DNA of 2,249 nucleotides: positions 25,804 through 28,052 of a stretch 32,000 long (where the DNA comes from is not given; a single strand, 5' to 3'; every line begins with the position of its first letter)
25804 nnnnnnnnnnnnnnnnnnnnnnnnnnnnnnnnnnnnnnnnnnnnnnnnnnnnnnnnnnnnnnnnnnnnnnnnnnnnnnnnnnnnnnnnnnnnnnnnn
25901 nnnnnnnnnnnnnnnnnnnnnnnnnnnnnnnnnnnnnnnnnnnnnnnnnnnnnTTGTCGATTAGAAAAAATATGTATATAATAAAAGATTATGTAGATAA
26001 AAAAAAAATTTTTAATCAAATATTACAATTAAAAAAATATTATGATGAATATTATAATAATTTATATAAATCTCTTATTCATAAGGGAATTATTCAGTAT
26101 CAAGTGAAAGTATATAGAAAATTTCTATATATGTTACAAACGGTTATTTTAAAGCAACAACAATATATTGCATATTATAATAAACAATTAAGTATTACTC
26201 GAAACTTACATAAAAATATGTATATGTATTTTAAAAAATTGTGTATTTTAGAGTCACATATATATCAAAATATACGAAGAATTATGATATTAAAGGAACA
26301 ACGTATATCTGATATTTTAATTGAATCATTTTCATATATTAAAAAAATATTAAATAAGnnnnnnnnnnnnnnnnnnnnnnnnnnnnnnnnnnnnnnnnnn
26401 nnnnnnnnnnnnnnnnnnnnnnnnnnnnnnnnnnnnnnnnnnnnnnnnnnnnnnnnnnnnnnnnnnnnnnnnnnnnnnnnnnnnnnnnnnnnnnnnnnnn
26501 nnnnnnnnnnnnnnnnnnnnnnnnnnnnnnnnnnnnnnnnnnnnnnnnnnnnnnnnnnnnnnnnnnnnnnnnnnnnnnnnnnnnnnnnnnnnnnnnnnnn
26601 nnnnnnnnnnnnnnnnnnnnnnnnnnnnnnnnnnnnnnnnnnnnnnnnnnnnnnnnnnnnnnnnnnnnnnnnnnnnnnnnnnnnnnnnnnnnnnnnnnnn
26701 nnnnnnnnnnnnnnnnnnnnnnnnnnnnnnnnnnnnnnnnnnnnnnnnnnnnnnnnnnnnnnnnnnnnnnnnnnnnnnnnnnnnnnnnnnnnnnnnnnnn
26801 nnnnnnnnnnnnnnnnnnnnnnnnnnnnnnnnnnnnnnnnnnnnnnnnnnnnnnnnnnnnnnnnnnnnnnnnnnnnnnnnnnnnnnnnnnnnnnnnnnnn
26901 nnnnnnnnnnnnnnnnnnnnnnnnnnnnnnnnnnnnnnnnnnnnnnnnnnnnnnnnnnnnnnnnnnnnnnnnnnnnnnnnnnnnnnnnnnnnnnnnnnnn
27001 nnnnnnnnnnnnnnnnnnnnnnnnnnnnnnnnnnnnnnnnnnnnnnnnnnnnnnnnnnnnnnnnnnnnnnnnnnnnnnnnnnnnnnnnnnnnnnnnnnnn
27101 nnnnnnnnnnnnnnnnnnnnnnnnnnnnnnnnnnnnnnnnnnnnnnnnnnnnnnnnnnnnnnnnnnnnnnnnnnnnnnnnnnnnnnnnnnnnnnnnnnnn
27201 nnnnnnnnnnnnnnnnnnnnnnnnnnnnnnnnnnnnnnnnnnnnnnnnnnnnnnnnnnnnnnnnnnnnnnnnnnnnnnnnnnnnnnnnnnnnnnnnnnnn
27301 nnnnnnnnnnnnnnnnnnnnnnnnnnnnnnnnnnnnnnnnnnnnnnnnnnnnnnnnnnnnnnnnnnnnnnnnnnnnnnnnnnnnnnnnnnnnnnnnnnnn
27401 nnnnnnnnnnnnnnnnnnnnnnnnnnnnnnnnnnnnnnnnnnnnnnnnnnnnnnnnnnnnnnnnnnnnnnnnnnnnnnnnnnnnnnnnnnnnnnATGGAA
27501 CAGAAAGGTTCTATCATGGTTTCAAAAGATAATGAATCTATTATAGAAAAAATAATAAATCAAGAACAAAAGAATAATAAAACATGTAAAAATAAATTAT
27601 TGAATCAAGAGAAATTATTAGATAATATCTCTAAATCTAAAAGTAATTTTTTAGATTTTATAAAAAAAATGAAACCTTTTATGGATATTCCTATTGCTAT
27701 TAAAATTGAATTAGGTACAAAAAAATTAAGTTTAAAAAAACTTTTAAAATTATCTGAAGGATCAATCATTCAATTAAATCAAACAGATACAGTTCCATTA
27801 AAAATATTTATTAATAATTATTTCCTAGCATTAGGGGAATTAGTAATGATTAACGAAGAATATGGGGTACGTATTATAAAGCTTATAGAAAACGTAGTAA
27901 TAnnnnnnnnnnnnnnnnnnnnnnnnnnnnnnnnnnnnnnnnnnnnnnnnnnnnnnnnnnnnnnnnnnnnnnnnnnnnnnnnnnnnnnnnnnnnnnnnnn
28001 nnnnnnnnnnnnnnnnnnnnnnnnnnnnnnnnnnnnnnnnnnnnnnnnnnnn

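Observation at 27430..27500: fliM and fliN form one continuous reading frame, with an internal RBS and ATG preserved for free FliN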

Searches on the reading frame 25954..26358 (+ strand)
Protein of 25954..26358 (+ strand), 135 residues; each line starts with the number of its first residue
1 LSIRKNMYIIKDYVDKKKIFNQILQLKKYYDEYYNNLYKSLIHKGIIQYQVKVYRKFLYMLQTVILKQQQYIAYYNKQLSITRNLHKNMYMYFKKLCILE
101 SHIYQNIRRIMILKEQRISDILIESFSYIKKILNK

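Call 3: search_protein_families(library=pfam, proteins=[window:25954-26358:+], max_evalue=0.1)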
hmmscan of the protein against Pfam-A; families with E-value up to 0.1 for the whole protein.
window:25954-26358:+ (135 aa): 2 families
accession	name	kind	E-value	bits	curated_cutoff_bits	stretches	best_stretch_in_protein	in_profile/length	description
PF02050.21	FliJ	-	1.6e-06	28.8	28.4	1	19-120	17-116/123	Flagellar FliJ protein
PF01564.23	Spermine_synth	-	0.026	14.5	22.9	1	12-94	93-175/186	Spermine/spermidine synthase domain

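Call 4: search_protein_families(library=ncbifam, proteins=[window:25954-26358:+], max_evalue=0.1)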
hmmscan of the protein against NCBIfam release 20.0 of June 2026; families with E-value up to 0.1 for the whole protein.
window:25954-26358:+ (135 aa): 1 family
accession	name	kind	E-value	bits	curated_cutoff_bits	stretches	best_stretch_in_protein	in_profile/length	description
TIGR02473.1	flagell_FliJ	equivalog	3.3e-05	24.3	50.45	1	16-120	29-132/141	flagellar export protein FliJ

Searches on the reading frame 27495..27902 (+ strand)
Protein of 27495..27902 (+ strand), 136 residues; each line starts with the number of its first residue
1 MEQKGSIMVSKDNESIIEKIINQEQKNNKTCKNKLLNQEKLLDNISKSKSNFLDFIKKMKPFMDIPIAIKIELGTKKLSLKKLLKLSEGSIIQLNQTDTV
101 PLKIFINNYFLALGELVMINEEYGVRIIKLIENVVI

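Call 3: search_protein_families(library=pfam, proteins=[window:27495-27902:+], max_evalue=0.1)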
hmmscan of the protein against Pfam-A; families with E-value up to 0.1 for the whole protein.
window:27495-27902:+ (136 aa): 1 family
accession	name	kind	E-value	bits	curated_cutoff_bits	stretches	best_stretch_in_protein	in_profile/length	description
PF01052.25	FliMN_C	-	6.1e-18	65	23.8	1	62-131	3-72/73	Type III flagellar switch regulator (C-ring) FliN C-term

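Call 4: search_protein_families(library=ncbifam, proteins=[window:27495-27902:+], max_evalue=0.1)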
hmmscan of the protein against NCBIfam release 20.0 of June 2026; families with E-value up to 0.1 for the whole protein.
window:27495-27902:+ (136 aa): 13 families
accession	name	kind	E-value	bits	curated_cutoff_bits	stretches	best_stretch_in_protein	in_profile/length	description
TIGR02480.1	fliN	equivalog_domain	1.5e-21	76.1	84.05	1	59-132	2-75/77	flagellar motor switch protein FliN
NF005995.1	PRK08119.1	equivalog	2.2e-20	73.5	218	1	22-133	263-372/376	flagellar motor switch phosphatase FliY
NF006272.1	PRK08432.1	equivalog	5.6e-13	49.1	219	1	18-128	149-261/274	flagellar motor switch protein FliY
NF005275.1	PRK06782.1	equivalog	8.5e-13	47.9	681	1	21-131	401-516/516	flagellar motor switch protein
TIGR02551.1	SpaO_YscQ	equivalog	4.5e-12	46.5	100.8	1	62-130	232-300/300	type III secretion system cytoplasmic ring protein SctQ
NF006273.1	PRK08433.1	equivalog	5.6e-12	45.9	114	1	50-132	6-88/100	flagellar motor switch protein FliN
NF006018.0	PRK08158.1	equivalog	8.2e-06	25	223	1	57-129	222-294/303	YscQ/HrcQ family type III secretion apparatus protein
TIGR01397.1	fliM_switch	equivalog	1e-05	24.9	219.6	1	34-131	225-319/320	flagellar motor switch protein FliM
NF005277.0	PRK06789.1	equivalog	1.9e-05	24.6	81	1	60-130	2-72/74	flagellar motor switch protein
NF005276.0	PRK06788.1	equivalog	5.6e-05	23.2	98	1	62-129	31-97/119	flagellar motor switch protein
NF005956.0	PRK08035.1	equivalog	0.00088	18.6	230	1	62-129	248-315/323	YscQ/HrcQ family type III secretion apparatus protein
NF004605.0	PRK05933.1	equivalog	0.0057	15.7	536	1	69-129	310-371/372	type III secretion system protein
NF007898.0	PRK10604.1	equivalog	0.018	14.2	478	1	53-119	63-128/433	two-component system sensor histidine kinase RstB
